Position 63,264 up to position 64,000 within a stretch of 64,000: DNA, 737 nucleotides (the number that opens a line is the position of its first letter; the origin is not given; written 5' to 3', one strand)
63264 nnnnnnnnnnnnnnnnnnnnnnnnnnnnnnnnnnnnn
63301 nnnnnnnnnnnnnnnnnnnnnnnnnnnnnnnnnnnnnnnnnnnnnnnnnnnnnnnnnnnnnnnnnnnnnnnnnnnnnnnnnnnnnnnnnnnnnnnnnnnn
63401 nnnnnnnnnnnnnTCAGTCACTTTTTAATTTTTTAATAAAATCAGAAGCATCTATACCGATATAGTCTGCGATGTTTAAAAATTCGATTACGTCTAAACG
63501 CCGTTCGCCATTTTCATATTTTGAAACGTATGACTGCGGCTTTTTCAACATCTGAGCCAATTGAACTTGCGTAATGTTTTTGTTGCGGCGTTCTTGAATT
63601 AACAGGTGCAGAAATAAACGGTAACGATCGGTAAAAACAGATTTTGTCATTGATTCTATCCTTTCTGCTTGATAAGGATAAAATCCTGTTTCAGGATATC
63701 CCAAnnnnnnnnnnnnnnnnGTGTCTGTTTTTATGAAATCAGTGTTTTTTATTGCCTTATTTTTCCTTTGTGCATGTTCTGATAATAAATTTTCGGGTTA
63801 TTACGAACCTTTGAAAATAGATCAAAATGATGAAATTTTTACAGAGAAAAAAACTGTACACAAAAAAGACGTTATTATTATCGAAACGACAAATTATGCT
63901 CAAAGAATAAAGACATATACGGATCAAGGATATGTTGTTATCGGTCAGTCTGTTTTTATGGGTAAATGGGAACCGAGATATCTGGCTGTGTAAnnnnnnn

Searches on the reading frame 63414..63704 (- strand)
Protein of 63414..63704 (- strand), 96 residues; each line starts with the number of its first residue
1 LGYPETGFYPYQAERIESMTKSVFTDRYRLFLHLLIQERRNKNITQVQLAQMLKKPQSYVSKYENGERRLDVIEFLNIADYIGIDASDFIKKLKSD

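Call 9: search_protein_families(library=pfam, proteins=[window:63414-63704:-], max_evalue=0.1)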
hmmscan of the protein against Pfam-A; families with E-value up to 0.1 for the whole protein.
window:63414-63704:- (96 aa): 6 families
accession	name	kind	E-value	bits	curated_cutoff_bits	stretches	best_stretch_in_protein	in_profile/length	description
PF01381.28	HTH_3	-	1.7e-12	47.6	23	1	37-88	3-54/55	Helix-turn-helix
PF13560.12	HTH_31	-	5.6e-06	27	27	1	35-86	6-58/64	Helix-turn-helix domain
PF12844.13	HTH_19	-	1.1e-05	25.6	30.2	1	39-91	8-60/64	Helix-turn-helix domain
PF04545.22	Sigma70_r4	-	0.021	14.8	24.1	1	35-63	12-40/50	Sigma-70, region 4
PF13443.12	HTH_26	-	0.044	14.5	22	1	41-90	8-58/63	Cro/C1-type HTH DNA-binding domain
PF13413.12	HTH_25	-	0.053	13.8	24.6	0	35-67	2-34/62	Helix-turn-helix domain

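Call 10: search_protein_families(library=ncbifam, proteins=[window:63414-63704:-], max_evalue=0.1)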
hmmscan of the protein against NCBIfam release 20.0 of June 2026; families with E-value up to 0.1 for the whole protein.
window:63414-63704:- (96 aa): 7 families
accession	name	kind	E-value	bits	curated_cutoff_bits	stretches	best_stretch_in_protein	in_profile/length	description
NF038139.1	Reg_Aceta_RamB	equivalog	5.8e-06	25.2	700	1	36-91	8-63/465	acetate metabolism transcriptional regulator RamB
NF041951.1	phage_RstR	subfamily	4e-05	23.9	80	1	33-84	5-56/108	RstR family transcriptional repressor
NF038310.1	lysogeny_AimR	equivalog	0.00022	20.4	70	1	38-84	4-50/365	AimR family lysis-lysogeny pheromone receptor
NF047948.1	male_kill_WMK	equivalog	0.00087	18.8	300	1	39-93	171-225/300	WO male-killing family protein Wmk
TIGR03070.1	couple_hipB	subfamily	0.00088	19.2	71.65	1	35-84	7-56/58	type II toxin-antitoxin system Y4mF family antitoxin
TIGR03830.1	CxxCG_CxxCG_HTH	subfamily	0.0014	18.4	61.8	1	33-69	67-104/127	type II TA system antitoxin MqsA family protein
TIGR00270.2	TIGR00270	equivalog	0.029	14.2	110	1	34-67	79-112/159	multiprotein bridging factor aMBF1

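Call 20: find_encoding_contigs(protein=window:63414-63704:-, flank=10000, max_places=10)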
Protein window:63414-63704:- (96 aa): no gene with exactly this product is on record in the collection.

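Call 21: find_encoding_contigs(protein=window:63414-63650:-, flank=10000, max_places=10)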
Protein window:63414-63650:- (78 aa): 21 contigs read that carry it; 10 places shown.
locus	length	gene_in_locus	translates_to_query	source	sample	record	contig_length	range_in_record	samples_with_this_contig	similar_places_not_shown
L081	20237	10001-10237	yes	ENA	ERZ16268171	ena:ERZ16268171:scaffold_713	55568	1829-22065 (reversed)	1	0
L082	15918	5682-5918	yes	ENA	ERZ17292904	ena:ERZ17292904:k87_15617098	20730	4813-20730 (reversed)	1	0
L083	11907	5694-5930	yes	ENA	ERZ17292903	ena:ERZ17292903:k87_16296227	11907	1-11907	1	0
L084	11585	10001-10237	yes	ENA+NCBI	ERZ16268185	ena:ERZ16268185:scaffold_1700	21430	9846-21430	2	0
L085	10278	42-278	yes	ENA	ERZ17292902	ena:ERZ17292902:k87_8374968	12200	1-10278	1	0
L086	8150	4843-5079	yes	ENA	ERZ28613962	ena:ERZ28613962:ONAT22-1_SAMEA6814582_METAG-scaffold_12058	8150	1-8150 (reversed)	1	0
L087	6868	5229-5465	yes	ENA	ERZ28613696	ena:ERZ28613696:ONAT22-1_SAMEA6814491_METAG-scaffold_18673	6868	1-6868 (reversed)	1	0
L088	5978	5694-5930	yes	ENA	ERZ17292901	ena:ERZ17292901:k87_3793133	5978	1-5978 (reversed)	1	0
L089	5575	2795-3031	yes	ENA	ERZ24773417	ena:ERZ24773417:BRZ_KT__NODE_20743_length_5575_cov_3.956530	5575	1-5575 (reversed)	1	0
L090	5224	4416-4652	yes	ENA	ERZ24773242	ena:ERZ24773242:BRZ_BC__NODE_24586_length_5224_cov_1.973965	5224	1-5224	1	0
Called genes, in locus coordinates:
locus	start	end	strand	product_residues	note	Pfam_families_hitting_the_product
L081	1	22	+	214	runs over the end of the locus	-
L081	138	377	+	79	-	PF12728:HTH_17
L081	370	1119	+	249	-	-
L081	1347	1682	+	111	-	-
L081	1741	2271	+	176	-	-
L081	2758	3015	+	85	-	PF05016:ParE_toxin (weak)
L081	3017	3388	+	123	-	PF01381:HTH_3, PF13560:HTH_31 (weak)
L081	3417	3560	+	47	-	-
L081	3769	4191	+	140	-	-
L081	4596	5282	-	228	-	PF01726:LexA_DNA_bind, PF00717:Peptidase_S24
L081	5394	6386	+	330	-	PF04748:Polysacc_deac_2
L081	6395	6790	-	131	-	-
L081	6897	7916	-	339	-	PF02129:Peptidase_S15, PF00326:Peptidase_S9 (faint)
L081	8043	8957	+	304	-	PF00126:HTH_1, PF03466:LysR_substrate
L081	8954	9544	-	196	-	-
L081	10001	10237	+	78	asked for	PF13560:HTH_31 (weak), PF01381:HTH_3, PF12844:HTH_19 (weak)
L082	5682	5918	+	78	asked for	PF13560:HTH_31 (weak), PF01381:HTH_3, PF12844:HTH_19 (weak)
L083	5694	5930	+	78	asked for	PF13560:HTH_31 (weak), PF01381:HTH_3, PF12844:HTH_19 (weak)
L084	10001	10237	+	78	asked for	PF13560:HTH_31 (weak), PF01381:HTH_3, PF12844:HTH_19 (weak)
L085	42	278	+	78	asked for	PF13560:HTH_31 (weak), PF01381:HTH_3, PF12844:HTH_19 (weak)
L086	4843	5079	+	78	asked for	PF13560:HTH_31 (weak), PF01381:HTH_3, PF12844:HTH_19 (weak)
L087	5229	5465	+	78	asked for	PF13560:HTH_31 (weak), PF01381:HTH_3, PF12844:HTH_19 (weak)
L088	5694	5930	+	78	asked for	PF13560:HTH_31 (weak), PF01381:HTH_3, PF12844:HTH_19 (weak)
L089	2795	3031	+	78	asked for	PF13560:HTH_31 (weak), PF01381:HTH_3, PF12844:HTH_19 (weak)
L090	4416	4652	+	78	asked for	PF13560:HTH_31 (weak), PF01381:HTH_3, PF12844:HTH_19 (weak)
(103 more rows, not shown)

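Call 42: search_protein_families(library=phrogs, proteins=[window:63414-63650:-], max_evalue=0.1)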
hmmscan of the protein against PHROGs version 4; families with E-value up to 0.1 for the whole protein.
window:63414-63650:- (78 aa): 23 families
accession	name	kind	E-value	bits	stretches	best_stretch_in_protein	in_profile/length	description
phrog_3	-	transcription regulation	5.7e-10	40.5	1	13-74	89-148/430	transcriptional repressor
phrog_8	-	transcription regulation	1.6e-09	38.7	1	14-66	77-130/346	transcriptional regulator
phrog_2967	-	transcription regulation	3.2e-08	34.4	1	19-74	17-72/225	transcriptional regulator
phrog_4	-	transcription regulation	1.3e-07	32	1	18-72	141-192/400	transcriptional repressor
phrog_2439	-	transcription regulation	8.8e-06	25.8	1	17-73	12-68/367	transcriptional regulator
phrog_29047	-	unknown function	1.5e-05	26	1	9-69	88-148/159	-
phrog_1373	-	transcription regulation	2.1e-05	25.6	1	16-68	67-119/166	transcriptional regulator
phrog_4583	-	transcription regulation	3.4e-05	24.8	1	23-76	21-74/81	transcriptional repressor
phrog_638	-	transcription regulation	5.8e-05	24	1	26-77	18-69/145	transcriptional regulator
phrog_2339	-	DNA, RNA and nucleotide metabolism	0.00016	22.6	1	17-66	30-80/98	HTH DNA binding protein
phrog_1124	-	transcription regulation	0.00071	20.2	1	17-53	12-48/177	transcriptional regulator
phrog_2328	-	transcription regulation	0.00087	20.1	1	21-72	24-75/128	transcriptional repressor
phrog_1728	-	transcription regulation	0.00091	19.3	1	13-65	4-56/380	transcriptional regulator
phrog_27318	-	unknown function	0.0015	18.8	1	20-75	12-66/289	-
phrog_1994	-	DNA, RNA and nucleotide metabolism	0.006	17.5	1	18-70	5-57/170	DNA binding protein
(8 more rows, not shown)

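Call 43: search_protein_families(library=padloc, proteins=[window:63414-63650:-], max_evalue=0.1)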
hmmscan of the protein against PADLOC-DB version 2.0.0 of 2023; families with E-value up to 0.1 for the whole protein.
window:63414-63650:- (78 aa): 15 families
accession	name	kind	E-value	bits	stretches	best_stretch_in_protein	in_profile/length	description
PDLC02926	HTH_VI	-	8.5e-07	27.1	1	20-70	9-59/92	-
PDLC03951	RmrA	-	8.6e-07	26.3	1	17-76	13-72/400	-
PDLC03665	Control_protein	-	5e-05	21.5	1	15-72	11-69/77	control protein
PDLC03666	Control_protein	-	6e-05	21.4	1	20-73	14-67/77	control protein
PDLC03952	RmrA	-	0.00016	18.6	1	16-74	26-84/395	-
PDLC04775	PDC-M69A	-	0.00017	20.1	1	22-74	17-69/113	-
PDLC04758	PDC-M64B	-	0.00029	19.3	1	22-53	40-71/123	-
PDLC03954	RmrA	-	0.00051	17.1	1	17-74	15-72/380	-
PDLC03948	RmrA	-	0.00079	16.4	1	17-71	13-67/397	-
PDLC04760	PDC-M64C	-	0.0013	17.1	1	22-66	36-80/93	-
PDLC03949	RmrA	-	0.0025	14.7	1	20-72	10-62/363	-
PDLC03956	RmrA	-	0.0038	14.4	1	17-74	13-71/399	-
PDLC03664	Control_protein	-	0.0054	15.2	1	19-68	20-69/74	control protein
PDLC03947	RmrA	-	0.013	12.3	1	17-74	16-73/383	-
PDLC03953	RmrA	-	0.029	11.6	1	26-71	19-64/373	-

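Call 65: find_homologous_proteins(query=window:63414-63650:-, max_evalue=1e-10)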
Query window:63414-63650:- (78 aa): 279 proteins with E <= 1e-10 among 289 candidates; the best 120 are listed.
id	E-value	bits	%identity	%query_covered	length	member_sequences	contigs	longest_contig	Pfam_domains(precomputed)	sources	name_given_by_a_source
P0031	7.6e-43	160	100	100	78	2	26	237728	PF12844.14,PF01381.29,PF13560.13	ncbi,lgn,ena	-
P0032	1.8e-36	140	90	100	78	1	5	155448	PF01381.29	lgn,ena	-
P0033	8.3e-34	132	83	100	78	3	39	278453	PF01381.29,PF13560.13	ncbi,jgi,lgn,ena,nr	ncbi:MAG: helix-turn-helix transcriptional regulator [Alphaproteobacteria bacterium]|nr:helix-turn-h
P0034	1.2e-33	131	84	99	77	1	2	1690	PF01381.29,PF13560.13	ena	-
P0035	3.7e-33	130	83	96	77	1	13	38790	PF12844.14,PF01381.29,PF13560.13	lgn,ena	-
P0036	4.8e-33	130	85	96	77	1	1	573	PF12844.14,PF01381.29,PF13560.13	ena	-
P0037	5.1e-33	129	87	96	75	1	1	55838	PF01381.29,PF13560.13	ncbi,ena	-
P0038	6.2e-33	129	82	99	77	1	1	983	PF12844.14,PF01381.29,PF13560.13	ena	-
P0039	9.3e-33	129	82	99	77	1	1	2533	PF01381.29,PF13560.13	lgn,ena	-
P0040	9.8e-33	129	83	96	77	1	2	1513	PF12844.14,PF01381.29,PF13560.13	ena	-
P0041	1.4e-32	128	81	96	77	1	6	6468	PF12844.14,PF01381.29,PF13560.13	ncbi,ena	-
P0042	2.3e-32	127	83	99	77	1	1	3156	PF01381.29,PF13560.13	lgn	-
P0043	2.7e-32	127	84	96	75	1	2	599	PF12844.14,PF01381.29,PF13560.13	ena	-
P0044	3.1e-32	127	84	96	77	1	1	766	PF01381.29,PF13560.13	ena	-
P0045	3.4e-32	127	81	99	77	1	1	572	PF01381.29,PF13560.13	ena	-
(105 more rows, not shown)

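Call 66: find_encoding_contigs(protein=P0032, flank=7000, max_places=3)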
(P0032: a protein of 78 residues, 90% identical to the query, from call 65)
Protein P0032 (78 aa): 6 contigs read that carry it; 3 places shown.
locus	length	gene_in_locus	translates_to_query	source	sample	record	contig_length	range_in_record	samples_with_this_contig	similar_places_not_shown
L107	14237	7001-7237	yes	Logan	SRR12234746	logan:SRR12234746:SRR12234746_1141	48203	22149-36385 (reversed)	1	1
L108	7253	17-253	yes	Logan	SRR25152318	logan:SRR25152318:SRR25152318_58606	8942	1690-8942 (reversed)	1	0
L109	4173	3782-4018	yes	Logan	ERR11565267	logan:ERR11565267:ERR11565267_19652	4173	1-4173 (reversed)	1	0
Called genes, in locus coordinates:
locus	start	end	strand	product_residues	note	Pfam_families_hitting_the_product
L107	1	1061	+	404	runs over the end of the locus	PF12704:MacB_PCD, PF02687:FtsX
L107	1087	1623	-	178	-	PF03729:DUF308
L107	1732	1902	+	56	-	-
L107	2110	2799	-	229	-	PF01726:LexA_DNA_bind, PF00717:Peptidase_S24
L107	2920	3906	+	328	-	PF04748:Polysacc_deac_2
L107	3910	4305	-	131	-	-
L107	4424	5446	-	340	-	PF12740:PETase (weak), PF01738:DLH (faint), PF02129:Peptidase_S15, PF00326:Peptidase_S9 (faint), PF00561:Abhydrolase_1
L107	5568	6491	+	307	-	PF00126:HTH_1, PF03466:LysR_substrate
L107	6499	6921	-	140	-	PF09851:SHOCT (weak)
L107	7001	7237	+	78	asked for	PF01381:HTH_3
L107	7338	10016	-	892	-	PF01326:PPDK_N, PF00391:PEP-utilizers, PF02896:PEP-utilizers_C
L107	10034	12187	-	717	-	PF02092:tRNA_synt_2f, PF05746:DALR_1 (faint)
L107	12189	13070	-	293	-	PF02091:tRNA-synt_2e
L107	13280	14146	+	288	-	PF00535:Glycos_transf_2, PF10111:Glyco_tranf_2_2, PF13641:Glyco_tranf_2_3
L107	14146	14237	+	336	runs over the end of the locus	PF00852:Glyco_transf_10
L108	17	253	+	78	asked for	PF01381:HTH_3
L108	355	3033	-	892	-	PF01326:PPDK_N, PF00391:PEP-utilizers, PF02896:PEP-utilizers_C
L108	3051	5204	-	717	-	PF02092:tRNA_synt_2f, PF05746:DALR_1 (faint)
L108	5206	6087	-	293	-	PF02091:tRNA-synt_2e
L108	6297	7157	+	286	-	PF00535:Glycos_transf_2, PF10111:Glyco_tranf_2_2, PF13641:Glyco_tranf_2_3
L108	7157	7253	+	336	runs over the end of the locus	PF00852:Glyco_transf_10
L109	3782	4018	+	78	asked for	PF01381:HTH_3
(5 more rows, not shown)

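Call 67: find_encoding_contigs(protein=P0037, flank=7000, max_places=2)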
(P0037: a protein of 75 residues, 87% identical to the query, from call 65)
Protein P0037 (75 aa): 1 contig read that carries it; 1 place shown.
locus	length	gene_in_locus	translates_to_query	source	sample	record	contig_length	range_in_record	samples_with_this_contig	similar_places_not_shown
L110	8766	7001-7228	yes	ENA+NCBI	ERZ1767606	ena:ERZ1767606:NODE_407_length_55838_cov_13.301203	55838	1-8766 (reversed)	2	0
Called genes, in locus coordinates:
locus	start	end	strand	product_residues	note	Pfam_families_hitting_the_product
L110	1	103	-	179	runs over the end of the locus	PF03729:DUF308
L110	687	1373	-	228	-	PF01726:LexA_DNA_bind, PF00717:Peptidase_S24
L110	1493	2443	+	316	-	PF04748:Polysacc_deac_2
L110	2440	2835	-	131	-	-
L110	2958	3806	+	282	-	PF01734:Patatin, PF19890:DUF6363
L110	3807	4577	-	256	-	-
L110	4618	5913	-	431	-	PF00860:Xan_ur_permease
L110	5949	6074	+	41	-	-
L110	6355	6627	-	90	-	-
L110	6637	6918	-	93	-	-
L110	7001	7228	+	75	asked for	PF13560:HTH_31, PF01381:HTH_3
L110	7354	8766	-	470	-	?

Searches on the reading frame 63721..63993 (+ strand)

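Call 9: search_protein_families(library=pfam, proteins=[window:63721-63993:+], max_evalue=0.1)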
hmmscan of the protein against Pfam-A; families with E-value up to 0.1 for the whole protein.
window:63721-63993:+ (90 aa): 1 family
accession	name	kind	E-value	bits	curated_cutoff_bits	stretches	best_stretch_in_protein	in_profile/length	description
PF17660.6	BTRD1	-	0.045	14.1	23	1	57-90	13-46/50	Polyglycine hydrolase-like, structural repeat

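Call 10: search_protein_families(library=ncbifam, proteins=[window:63721-63993:+], max_evalue=0.1)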
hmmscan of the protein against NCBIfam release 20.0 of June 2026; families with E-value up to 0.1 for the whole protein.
window:63721-63993:+ (90 aa): 0 families

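Call 42: search_protein_families(library=phrogs, proteins=[window:63721-63993:+], max_evalue=0.1)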
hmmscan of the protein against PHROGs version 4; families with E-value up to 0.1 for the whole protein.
window:63721-63993:+ (90 aa): 2 families
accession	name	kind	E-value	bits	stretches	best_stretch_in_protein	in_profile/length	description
phrog_119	-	DNA, RNA and nucleotide metabolism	0.0049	16.7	1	52-84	41-73/443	HNH endonuclease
phrog_34834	-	unknown function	0.029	15.3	1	32-84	28-80/82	-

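Call 43: search_protein_families(library=padloc, proteins=[window:63721-63993:+], max_evalue=0.1)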
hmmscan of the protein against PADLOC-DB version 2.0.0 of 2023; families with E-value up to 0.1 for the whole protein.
window:63721-63993:+ (90 aa): 1 family
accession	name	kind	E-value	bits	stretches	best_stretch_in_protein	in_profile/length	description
PDLC03535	REase_II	-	0.022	12.2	1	30-74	101-145/227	Type II restriction enzyme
